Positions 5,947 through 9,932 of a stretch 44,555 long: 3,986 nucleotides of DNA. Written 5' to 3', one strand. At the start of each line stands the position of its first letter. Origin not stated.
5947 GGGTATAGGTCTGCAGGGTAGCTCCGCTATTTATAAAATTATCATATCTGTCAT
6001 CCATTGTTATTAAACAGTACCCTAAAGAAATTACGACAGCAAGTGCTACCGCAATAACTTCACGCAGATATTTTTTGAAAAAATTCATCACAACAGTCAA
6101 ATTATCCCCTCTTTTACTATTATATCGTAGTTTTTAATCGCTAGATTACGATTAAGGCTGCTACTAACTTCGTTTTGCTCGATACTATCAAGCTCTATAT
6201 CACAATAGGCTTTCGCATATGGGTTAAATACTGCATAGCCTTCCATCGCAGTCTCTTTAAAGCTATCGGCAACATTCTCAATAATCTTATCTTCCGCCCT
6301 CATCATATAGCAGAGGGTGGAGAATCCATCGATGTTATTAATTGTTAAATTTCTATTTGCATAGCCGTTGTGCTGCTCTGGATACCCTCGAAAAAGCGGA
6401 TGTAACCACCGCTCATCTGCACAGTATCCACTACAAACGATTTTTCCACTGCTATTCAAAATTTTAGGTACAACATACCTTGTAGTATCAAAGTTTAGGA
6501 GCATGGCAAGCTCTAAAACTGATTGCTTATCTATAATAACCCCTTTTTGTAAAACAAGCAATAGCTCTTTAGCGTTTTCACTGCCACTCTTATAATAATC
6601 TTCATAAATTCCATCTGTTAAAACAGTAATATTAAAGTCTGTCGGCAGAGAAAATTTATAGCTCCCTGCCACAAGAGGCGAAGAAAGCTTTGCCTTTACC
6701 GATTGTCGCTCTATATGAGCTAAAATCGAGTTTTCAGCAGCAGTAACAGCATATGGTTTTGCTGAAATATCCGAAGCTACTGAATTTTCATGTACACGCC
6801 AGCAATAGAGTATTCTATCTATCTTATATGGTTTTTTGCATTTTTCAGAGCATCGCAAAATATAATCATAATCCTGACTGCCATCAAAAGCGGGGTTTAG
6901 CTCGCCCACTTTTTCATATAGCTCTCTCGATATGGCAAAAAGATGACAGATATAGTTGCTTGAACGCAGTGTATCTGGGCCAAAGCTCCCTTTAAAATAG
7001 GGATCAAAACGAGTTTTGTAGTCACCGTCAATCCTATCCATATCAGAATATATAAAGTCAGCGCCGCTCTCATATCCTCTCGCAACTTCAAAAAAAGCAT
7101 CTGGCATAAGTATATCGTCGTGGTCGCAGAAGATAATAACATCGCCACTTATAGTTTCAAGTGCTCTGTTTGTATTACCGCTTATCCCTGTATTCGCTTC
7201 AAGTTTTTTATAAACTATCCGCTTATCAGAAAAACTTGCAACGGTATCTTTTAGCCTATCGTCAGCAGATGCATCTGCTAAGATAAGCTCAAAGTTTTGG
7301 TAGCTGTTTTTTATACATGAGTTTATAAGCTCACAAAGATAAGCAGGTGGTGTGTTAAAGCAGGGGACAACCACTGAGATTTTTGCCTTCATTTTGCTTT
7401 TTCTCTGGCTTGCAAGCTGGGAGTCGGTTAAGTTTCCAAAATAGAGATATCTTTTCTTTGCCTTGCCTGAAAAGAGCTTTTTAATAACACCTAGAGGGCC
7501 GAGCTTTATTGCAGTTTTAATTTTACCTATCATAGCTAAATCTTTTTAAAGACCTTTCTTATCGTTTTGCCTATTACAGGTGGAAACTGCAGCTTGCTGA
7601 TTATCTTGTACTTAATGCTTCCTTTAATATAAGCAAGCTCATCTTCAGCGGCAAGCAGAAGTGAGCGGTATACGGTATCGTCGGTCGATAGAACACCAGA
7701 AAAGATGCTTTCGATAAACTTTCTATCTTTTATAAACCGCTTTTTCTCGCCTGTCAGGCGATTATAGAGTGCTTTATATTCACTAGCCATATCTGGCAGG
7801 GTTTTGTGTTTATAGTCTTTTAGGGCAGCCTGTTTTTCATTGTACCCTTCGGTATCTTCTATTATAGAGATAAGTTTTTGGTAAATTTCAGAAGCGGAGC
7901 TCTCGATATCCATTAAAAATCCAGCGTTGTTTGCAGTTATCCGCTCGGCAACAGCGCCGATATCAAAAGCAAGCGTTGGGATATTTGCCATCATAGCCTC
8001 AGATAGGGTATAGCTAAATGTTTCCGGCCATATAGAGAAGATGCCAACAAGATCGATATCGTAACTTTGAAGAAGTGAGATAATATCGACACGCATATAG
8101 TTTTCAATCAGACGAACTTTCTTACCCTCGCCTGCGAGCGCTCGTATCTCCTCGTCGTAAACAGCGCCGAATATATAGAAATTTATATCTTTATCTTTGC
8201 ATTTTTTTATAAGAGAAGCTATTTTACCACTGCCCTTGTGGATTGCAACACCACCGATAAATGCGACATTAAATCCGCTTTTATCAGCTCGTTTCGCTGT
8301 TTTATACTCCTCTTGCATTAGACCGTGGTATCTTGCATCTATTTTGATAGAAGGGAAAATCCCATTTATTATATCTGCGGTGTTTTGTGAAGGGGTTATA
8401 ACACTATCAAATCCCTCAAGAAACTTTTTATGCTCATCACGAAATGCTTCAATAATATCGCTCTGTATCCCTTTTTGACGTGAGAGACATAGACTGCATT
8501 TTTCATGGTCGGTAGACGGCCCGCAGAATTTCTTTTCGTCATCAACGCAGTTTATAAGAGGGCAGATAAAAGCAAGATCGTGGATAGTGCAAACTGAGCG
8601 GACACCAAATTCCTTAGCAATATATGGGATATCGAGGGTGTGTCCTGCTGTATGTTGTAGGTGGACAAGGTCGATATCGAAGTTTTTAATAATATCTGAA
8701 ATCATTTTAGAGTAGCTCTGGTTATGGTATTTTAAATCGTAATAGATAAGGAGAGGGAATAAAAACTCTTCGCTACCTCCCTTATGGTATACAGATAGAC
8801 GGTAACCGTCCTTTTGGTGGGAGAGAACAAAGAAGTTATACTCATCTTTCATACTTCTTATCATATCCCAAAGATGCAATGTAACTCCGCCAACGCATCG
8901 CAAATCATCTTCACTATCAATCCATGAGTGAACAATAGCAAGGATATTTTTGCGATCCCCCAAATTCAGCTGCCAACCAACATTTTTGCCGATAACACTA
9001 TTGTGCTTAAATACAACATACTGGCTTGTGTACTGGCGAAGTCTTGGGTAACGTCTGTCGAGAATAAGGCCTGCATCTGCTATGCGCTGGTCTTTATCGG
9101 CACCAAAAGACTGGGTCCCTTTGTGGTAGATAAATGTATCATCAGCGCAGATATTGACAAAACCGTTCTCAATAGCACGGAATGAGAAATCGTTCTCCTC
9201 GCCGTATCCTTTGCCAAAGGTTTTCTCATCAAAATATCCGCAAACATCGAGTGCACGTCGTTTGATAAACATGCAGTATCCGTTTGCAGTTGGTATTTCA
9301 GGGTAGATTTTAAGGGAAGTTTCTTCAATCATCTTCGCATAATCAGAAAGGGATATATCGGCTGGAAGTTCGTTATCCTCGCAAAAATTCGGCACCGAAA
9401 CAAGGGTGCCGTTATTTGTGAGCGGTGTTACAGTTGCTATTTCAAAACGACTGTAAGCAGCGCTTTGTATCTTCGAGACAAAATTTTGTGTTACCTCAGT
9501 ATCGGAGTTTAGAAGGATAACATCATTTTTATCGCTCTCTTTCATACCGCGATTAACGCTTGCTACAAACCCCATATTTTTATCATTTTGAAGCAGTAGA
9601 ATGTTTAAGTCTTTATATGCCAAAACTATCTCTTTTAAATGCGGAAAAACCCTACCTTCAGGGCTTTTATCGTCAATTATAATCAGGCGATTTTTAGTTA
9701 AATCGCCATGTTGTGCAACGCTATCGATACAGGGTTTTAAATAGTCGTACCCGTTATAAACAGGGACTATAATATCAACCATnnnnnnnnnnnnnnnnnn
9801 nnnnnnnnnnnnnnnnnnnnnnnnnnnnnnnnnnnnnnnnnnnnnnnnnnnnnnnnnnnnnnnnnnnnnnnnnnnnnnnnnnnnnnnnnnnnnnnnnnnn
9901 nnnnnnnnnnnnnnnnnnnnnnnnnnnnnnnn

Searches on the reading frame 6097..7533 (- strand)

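Call 51: search_protein_families(library=pfam, proteins=[window:6097-7533:-])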
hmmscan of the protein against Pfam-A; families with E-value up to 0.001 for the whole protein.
window:6097-7533:- (478 aa): 3 families
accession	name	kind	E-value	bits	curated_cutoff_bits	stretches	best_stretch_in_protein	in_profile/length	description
PF00535.33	Glycos_transf_2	-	1.8e-23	83.8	23.3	1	53-209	1-167/168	Glycosyl transferase family 2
PF13641.12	Glyco_tranf_2_3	-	5.2e-10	40.2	27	1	52-150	3-107/230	Glycosyltransferase like family 2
PF10111.15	Glyco_tranf_2_2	-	4.9e-07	30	27.3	1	53-150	1-102/276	Glycosyltransferase like family 2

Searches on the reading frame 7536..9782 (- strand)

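Call 51: search_protein_families(library=pfam, proteins=[window:7536-9782:-])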
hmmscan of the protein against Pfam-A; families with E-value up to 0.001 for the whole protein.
window:7536-9782:- (748 aa): 6 families
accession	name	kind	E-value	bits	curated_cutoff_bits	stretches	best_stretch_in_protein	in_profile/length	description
PF00535.33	Glycos_transf_2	-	4.4e-16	59.7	23.3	1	4-178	2-164/168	Glycosyl transferase family 2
PF00534.26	Glycos_transf_1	-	4.2e-14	52.9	26.4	1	490-658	2-169/172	Glycosyl transferases group 1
PF13439.12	Glyco_transf_4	-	4.5e-11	43.5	28.5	1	297-474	1-150/170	Glycosyltransferase Family 4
PF13692.12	Glyco_trans_1_4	-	3.4e-10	40.8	27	1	508-643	6-142/142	Glycosyl transferases group 1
PF13641.12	Glyco_tranf_2_3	-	3.4e-07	30.9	27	1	4-228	5-219/230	Glycosyltransferase like family 2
PF10111.15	Glyco_tranf_2_2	-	0.00026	21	27.3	1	5-200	3-196/276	Glycosyltransferase like family 2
